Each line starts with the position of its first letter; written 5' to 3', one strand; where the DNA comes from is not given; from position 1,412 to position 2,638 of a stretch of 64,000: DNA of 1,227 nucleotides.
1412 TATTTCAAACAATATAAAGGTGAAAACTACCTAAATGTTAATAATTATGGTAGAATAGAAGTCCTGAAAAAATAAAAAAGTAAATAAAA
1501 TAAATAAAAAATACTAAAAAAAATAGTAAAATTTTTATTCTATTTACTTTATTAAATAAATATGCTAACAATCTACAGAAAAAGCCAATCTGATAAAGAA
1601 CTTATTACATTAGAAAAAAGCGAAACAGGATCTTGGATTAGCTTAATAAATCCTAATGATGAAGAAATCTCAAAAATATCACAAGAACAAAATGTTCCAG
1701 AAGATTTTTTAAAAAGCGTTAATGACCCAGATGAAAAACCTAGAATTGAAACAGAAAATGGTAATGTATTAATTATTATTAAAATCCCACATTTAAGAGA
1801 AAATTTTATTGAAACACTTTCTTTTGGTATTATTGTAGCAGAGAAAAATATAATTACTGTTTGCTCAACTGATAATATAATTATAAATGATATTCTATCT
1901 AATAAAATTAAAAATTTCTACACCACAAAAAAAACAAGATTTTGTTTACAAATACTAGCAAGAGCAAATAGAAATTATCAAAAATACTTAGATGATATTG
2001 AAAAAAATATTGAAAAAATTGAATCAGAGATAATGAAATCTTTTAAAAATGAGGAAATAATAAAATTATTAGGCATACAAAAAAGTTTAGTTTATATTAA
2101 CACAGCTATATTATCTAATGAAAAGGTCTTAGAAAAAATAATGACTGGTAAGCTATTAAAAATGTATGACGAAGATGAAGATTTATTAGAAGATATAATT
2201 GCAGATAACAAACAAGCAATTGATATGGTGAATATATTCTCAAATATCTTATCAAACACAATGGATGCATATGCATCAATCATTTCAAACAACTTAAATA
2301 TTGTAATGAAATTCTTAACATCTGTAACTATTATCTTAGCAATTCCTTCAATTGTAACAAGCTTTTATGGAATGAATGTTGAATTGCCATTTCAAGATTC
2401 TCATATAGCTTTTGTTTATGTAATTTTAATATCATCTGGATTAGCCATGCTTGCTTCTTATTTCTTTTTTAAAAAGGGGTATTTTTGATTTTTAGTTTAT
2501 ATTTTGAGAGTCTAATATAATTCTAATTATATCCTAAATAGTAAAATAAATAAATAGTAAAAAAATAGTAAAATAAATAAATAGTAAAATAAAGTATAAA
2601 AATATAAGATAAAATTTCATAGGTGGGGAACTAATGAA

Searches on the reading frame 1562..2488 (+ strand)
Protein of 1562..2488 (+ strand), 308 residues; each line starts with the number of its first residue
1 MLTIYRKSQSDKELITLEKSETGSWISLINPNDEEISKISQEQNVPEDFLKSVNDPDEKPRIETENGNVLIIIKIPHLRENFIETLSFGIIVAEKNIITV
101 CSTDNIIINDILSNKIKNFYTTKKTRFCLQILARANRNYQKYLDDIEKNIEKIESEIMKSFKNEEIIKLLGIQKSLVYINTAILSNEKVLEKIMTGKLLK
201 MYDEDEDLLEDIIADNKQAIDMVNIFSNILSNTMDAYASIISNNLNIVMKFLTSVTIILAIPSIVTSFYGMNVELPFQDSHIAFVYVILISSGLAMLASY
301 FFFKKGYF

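Call 86: find_encoding_contigs(protein=window:1562-2488:+, flank=10000, max_places=2)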
Protein window:1562-2488:+ (308 aa): 1 contig read that carries it; 1 place shown.
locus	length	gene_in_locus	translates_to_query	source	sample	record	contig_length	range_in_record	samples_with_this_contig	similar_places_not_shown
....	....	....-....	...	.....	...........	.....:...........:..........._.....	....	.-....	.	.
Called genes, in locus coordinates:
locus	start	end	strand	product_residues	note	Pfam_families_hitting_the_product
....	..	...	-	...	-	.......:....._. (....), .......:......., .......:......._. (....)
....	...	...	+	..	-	-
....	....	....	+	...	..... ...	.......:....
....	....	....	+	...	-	-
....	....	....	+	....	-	-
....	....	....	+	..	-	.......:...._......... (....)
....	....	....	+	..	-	?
